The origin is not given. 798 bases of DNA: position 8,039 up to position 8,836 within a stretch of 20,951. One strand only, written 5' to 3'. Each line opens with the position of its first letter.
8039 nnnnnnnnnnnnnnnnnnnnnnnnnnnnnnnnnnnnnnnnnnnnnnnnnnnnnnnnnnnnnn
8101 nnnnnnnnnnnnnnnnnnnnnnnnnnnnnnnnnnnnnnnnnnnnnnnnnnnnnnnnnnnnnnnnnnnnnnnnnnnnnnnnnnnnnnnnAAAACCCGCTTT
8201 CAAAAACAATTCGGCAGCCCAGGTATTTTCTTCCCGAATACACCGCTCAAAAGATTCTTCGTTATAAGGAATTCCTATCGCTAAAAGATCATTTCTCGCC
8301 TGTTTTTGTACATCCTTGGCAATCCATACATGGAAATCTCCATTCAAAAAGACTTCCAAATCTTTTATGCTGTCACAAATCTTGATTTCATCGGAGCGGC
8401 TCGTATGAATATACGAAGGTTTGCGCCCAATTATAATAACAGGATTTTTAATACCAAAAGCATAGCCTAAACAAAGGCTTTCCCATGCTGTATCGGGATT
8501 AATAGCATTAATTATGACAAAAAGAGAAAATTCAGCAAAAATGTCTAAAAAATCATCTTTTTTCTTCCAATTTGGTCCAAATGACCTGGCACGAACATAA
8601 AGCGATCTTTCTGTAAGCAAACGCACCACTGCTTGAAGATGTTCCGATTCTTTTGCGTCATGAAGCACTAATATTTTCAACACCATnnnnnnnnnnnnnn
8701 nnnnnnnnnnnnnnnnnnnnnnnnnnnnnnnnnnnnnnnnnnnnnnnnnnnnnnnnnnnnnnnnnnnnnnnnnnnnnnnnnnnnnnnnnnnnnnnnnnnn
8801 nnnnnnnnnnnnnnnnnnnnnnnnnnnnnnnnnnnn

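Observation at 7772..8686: Orphan TIR-like plus ankyrin-repeat protein beside a tRNA gene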

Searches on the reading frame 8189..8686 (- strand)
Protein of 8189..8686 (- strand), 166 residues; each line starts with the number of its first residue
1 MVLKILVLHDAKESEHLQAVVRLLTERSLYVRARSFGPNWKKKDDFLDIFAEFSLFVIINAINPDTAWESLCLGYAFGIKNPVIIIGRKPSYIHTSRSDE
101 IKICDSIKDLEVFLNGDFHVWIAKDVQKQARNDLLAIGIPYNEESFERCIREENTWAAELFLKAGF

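Call 8: find_homologous_proteins(query=window:8189-8686:-, max_evalue=0.01)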
Query seq(166 aa): 14 candidates shared short words with the query, none scored E <= 0.01.

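Call 10: search_solved_structures(query=window:8252-8686:-, max_evalue=10)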
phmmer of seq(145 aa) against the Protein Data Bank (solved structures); distinct sequences matched with E-value up to 10: 0.

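Call 16: search_protein_representatives(protein=window:8252-8686:-)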
Query: 145 residues. Proteins with E-value up to 0.001 (for the whole library): 9; up to 1e-10: 2; up to 1e-30: 1. The best 9 are listed.
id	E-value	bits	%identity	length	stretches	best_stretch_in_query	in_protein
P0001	1.0e-37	145.5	49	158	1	4-145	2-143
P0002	2.1e-22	95.8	36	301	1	3-145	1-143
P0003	1.9e-07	47.3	31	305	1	3-145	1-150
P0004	8.3e-06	42.0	26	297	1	16-145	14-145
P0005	6.0e-05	39.2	66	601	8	84-99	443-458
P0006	1.7e-04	37.8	43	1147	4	19-41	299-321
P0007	2.5e-04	37.2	43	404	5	67-87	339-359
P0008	6.0e-04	36.0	26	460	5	68-141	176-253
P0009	7.4e-04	35.7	27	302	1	3-142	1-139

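Call 20: find_homologous_proteins(query=A2, max_evalue=0.01)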
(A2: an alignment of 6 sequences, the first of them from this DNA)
Query A2 (6 sequences): 1553 candidates shared short words with the query, none scored E <= 0.01.

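Call 22: find_encoding_contigs(protein=P0002, flank=10000, max_places=6)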
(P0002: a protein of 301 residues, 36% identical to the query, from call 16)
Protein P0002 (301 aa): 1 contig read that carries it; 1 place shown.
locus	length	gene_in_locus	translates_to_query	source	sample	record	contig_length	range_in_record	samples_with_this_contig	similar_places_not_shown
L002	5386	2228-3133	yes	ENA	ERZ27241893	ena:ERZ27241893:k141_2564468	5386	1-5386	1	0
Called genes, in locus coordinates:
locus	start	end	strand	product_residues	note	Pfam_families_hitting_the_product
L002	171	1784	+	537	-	PF00211:Guanylate_cyc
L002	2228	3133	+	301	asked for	PF13606:Ank_3 (faint), PF00023:Ank (faint), PF12796:Ank_2, PF13637:Ank_4 (faint), PF23745:ANK_LRRK2 (faint), PF13857:Ank_5 (faint), PF12796:Ank_2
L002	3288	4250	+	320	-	PF03033:Glyco_transf_28, PF04101:Glyco_tran_28_C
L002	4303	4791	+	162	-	PF02674:Colicin_V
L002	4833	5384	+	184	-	?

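Call 23: find_encoding_contigs(protein=P0003, flank=10000, max_places=6)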
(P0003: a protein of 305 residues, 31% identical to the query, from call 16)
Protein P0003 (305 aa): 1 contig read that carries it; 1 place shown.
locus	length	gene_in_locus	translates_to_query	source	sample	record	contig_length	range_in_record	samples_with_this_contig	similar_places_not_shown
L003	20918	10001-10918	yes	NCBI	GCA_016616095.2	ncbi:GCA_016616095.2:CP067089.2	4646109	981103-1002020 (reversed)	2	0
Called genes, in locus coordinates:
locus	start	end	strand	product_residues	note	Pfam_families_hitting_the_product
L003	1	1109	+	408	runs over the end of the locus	PF00448:SRP54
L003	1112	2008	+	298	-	PF00142:Fer4_NifH, PF01656:CbiA, PF02374:ArsA_ATPase (weak), PF09140:MipZ (weak), PF10609:ParA, PF13614:AAA_31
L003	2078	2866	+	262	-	-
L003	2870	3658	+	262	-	PF04542:Sigma70_r2, PF04539:Sigma70_r3, PF08281:Sigma70_r4_2, PF04545:Sigma70_r4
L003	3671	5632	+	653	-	PF14804:Jag_N, PF20250:FapA_N, PF03961:FapA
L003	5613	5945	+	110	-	-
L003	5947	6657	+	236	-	-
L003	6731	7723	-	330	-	PF28316:Lsa36 (weak), PF20230:DUF6588 (weak)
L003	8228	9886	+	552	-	PF00211:Guanylate_cyc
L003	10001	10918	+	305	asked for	PF00023:Ank (faint), PF13606:Ank_3 (faint), PF13637:Ank_4 (faint), PF12796:Ank_2, PF13857:Ank_5 (weak), PF12796:Ank_2 (weak)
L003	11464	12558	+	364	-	PF03033:Glyco_transf_28, PF04101:Glyco_tran_28_C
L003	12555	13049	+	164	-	PF02674:Colicin_V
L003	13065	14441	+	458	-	PF13177:DNA_pol3_delta2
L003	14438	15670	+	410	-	PF00512:HisKA, PF02518:HATPase_c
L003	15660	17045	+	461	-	PF00072:Response_reg, PF00158:Sigma54_activat, PF14532:Sigma54_activ_2, PF01078:Mg_chelatase (faint), PF07724:AAA_2 (weak), PF07728:AAA_5 (weak), PF25601:AAA_lid_14, PF02954:HTH_8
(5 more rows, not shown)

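Call 24: find_encoding_contigs(protein=P0004, flank=10000, max_places=6)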
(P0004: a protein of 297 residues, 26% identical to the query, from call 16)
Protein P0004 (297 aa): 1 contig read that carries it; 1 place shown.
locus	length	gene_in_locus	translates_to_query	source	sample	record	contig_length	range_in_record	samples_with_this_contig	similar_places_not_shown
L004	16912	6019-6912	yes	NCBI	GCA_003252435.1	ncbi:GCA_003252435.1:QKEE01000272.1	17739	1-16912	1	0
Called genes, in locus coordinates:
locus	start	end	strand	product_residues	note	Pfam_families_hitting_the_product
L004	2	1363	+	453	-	?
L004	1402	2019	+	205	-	PF00702:Hydrolase, PF13419:HAD_2 (weak)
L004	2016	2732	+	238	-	PF01553:Acyltransferase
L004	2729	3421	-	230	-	-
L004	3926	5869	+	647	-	PF00211:Guanylate_cyc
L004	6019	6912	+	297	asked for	PF24521:Ank_KRIT1 (faint), PF13606:Ank_3 (faint), PF12796:Ank_2, PF13637:Ank_4 (weak), PF13857:Ank_5 (weak), PF00023:Ank (weak)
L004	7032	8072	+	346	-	PF03033:Glyco_transf_28, PF04101:Glyco_tran_28_C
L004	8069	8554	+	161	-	PF02674:Colicin_V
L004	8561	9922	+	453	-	PF13177:DNA_pol3_delta2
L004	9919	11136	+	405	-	PF08448:PAS_4 (weak), PF00512:HisKA, PF02518:HATPase_c, PF13589:HATPase_c_3 (weak)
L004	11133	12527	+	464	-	PF00072:Response_reg, PF00158:Sigma54_activat, PF01078:Mg_chelatase (weak), PF14532:Sigma54_activ_2, PF07724:AAA_2 (weak), PF07728:AAA_5 (weak), PF25601:AAA_lid_14, PF02954:HTH_8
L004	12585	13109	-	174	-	PF00226:DnaJ (weak)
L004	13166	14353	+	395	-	PF01263:Aldose_epim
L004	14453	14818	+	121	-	-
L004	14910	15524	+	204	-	-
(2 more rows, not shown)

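Call 25: find_encoding_contigs(protein=P0009, flank=10000, max_places=6)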
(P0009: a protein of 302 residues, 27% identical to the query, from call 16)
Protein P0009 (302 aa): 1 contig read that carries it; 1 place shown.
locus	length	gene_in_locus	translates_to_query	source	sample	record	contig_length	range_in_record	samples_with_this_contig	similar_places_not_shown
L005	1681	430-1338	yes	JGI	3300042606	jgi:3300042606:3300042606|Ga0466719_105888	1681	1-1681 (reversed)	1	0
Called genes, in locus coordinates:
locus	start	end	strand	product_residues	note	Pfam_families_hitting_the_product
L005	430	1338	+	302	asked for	PF13606:Ank_3 (faint), PF13637:Ank_4 (faint), PF12796:Ank_2, PF13857:Ank_5 (faint), PF00023:Ank (weak), PF12796:Ank_2 (weak)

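Call 26: find_encoding_contigs(protein=P0001, flank=10000, max_places=6)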
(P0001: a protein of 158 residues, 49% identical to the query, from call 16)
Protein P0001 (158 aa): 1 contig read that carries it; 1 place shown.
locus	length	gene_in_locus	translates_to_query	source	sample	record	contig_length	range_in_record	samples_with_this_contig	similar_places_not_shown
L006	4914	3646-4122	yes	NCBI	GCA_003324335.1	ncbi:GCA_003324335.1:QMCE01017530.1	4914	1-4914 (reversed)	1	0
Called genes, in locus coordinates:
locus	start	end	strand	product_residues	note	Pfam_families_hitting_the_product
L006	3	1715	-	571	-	?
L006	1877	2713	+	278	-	-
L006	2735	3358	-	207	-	PF04263:TPK_catalytic, PF04265:TPK_B1_binding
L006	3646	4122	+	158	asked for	-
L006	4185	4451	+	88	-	PF00023:Ank (faint), PF12796:Ank_2, PF13637:Ank_4 (faint), PF13857:Ank_5 (faint), PF13606:Ank_3 (faint)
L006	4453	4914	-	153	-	?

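Call 28: predict_structure(alignment_id=A2)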
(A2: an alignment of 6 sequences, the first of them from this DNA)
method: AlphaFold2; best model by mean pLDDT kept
length: 154 residues; sequences in the alignment: 6
mean_pLDDT: 80.3   pTM: 0.77
mean pLDDT of the five models: 80.3, 79.2, 72.6, 61.2, 53.3
residues with pLDDT >= 90: 46; 70-90: 76; 50-70: 29; < 50: 3
segments of 3 or more residues with pLDDT < 50: none
pLDDT, mean of each block of 10 residues (from residue 1): 85 87 90 81 69 90 76 86 89 69 92 91 84 76 53 51
secondary structure, 60 per line:
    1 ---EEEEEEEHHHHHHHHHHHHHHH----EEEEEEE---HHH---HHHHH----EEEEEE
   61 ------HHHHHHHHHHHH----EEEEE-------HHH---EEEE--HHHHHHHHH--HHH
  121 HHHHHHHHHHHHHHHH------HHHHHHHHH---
elements in order: E4-10 H11-25 E30-36 H46-50 E55-60 H67-78 E83-87 E101-104 H107-115 H118-136 H143-151
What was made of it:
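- On TIR domain (Pfam TIR/TIR_2/ThsB_TIR): AF2 model with pLDDT 80 (call 28).
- Flavodoxin-like fold (call 28). There is no signal peptide; the N-terminus is strand 1 of the domain (call 28).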

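Call 34: search_protein_families(library=pfam, alignment_id=A2, max_evalue=10)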
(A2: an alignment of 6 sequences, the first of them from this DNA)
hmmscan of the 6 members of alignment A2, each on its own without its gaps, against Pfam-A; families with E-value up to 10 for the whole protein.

A. member 1, seq(154 aa): 0 families

B. families by the number of members that match (of 6 scanned): 0 families

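Call 35: search_solved_structures(query=A2, max_evalue=10, show_alignments=3)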
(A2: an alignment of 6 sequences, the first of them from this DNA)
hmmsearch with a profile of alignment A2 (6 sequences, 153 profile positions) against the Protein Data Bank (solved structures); distinct sequences matched with E-value up to 10: 4.
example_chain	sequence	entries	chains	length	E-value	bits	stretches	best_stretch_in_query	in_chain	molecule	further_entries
7osv_A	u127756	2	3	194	0.29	14.1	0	5-77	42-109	DeNovoTIM6-SB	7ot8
1x6f_A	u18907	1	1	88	0.41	13.5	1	76-135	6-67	Zinc finger protein 462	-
3rio_A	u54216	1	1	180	0.48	13.3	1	2-51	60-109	PtsGHI operon antiterminator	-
2jky_A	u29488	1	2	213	1.4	11.9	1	3-42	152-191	HYPOXANTHINE-GUANINE PHOSPHORIBOSYLTRANSFERASE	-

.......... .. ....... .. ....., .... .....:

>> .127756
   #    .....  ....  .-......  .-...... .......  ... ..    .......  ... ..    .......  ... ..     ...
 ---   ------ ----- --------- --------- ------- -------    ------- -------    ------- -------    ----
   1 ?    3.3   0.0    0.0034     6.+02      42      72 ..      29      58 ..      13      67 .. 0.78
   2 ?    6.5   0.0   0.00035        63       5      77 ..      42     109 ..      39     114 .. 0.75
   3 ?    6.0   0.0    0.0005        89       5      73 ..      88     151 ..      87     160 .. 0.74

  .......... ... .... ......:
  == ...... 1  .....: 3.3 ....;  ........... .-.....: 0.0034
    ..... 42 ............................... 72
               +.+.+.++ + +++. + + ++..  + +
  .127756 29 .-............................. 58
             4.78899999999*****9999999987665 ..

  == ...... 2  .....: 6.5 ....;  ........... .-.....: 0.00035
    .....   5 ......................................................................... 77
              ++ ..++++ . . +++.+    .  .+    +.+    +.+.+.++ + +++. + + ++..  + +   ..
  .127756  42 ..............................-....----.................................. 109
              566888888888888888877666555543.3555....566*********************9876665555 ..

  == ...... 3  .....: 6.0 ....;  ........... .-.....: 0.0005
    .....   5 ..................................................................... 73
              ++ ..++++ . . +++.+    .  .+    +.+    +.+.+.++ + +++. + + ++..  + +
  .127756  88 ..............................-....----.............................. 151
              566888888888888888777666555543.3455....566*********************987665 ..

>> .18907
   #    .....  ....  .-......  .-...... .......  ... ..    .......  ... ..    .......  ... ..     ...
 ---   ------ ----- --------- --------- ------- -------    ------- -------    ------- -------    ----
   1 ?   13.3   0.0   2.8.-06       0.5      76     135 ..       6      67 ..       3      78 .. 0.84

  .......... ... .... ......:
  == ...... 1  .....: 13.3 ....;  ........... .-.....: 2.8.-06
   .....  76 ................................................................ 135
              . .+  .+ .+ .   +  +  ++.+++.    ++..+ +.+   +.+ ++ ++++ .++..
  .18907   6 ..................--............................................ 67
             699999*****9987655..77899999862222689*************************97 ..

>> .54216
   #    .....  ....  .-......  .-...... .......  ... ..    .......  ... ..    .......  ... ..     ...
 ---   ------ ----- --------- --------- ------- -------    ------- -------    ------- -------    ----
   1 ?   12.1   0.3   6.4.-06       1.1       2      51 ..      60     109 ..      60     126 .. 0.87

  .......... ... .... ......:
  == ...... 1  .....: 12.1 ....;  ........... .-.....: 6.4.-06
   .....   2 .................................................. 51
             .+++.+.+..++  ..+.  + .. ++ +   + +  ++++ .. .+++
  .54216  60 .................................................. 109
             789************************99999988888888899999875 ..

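Call 37: fold_search(model_id=the predicted structure, library=pdb)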
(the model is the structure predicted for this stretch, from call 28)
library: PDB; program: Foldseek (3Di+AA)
matches with E <= 10: 1657; with E <= 0.001: 5
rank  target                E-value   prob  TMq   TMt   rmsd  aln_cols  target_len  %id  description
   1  1xmp_B                6.8e-04  1.00  0.45  0.45  12.8       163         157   10  Crystal Structure of PurE (BA0288) from Bacillus anthracis at 1.8 Resolution (released 2004-11-16)
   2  3nbm                  7.7e-04  1.00  0.39  0.53   7.5       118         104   19  The lactose-specific IIB component domain structure of the phosphoenolpyruvate:carbohydrate phosphotransferase system (P (released 2010-09-08)
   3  1xmp_F                8.7e-04  1.00  0.46  0.45  14.6       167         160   10  Crystal Structure of PurE (BA0288) from Bacillus anthracis at 1.8 Resolution (released 2004-11-16)
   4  6hsu_B                9.9e-04  1.00  0.47  0.48   5.1       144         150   15  The crystal structure of type II Dehydroquinase from Psychromonas ingrahamii 37, crystal form 2 (released 2019-10-23)
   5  4b4k_A                9.9e-04  1.00  0.45  0.45  12.8       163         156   10  Crystal structure of Bacillus anthracis PurE (released 2012-08-08)
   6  4ay3_C                1.4e-03  1.00  0.45  0.44  12.9       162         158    9  Crystal structure of Bacillus anthracis PurE (released 2013-01-30)
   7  5b6p_A                1.4e-03  1.00  0.43  0.45   5.3       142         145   15  Structure of the dodecameric type-II dehydrogenate dehydratase from Acinetobacter baumannii at 2.00 A resolution (released 2016-09-07)
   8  4ay4_D                1.5e-03  1.00  0.44  0.42  14.6       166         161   10  crystal structure of Bacillus anthracis PurE (released 2013-01-30)
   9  3oow_B                1.6e-03  1.00  0.45  0.43  12.0       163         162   11  Octameric structure of the phosphoribosylaminoimidazole carboxylase catalytic subunit from Francisella tularensis subs (released 2010-09-15)
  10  5yhm_K                1.7e-03  1.00  0.45  0.46   5.2       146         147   17  Crystal structure of dehydroquinate dehydratase with tris induced oligomerisation at 1.907 Angstrom resolution (released 2017-10-25)
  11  6o55_A                1.7e-03  1.00  0.45  0.44  14.2       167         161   11  Crystal Structure of N5-carboxyaminoimidazole ribonucleotide mutase (PurE) from Legionella pneumophila (released 2019-03-13)
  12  6hsq_B                1.9e-03  1.00  0.46  0.46   5.5       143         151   13  The crystal structure of type II Dehydroquinase from Psychromonas ingrahamii 37 crystal form 1 (released 2019-10-23)
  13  6o55_D                2.0e-03  1.00  0.45  0.43  13.9       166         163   11  Crystal Structure of N5-carboxyaminoimidazole ribonucleotide mutase (PurE) from Legionella pneumophila (released 2019-03-13)
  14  6hsq_D                2.0e-03  0.99  0.42  0.42   5.6       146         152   17  The crystal structure of type II Dehydroquinase from Psychromonas ingrahamii 37 crystal form 1 (released 2019-10-23)
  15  6hsq_C                2.1e-03  0.99  0.42  0.44   5.5       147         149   18  The crystal structure of type II Dehydroquinase from Psychromonas ingrahamii 37 crystal form 1 (released 2019-10-23)
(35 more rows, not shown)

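Call 74: search_dna_similar(query=window:8252-8686:-, collection=phages, mode=protein, max_evalue=1, max_rows=8)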
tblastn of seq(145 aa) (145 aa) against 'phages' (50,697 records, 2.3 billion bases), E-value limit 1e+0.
No match.

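Call 76: search_protein_families(library=pfam, proteins=[L006:1877-2713:+], max_evalue=0.01)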
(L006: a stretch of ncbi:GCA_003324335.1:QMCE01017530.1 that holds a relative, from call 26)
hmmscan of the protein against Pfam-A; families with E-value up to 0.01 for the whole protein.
L006:1877-2713:+ (278 aa): 1 family
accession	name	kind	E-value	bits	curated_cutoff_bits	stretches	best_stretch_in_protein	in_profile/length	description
PF25195.1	DPC2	-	0.00075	20.3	70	1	128-187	38-98/105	Diatom pyrenoid component 2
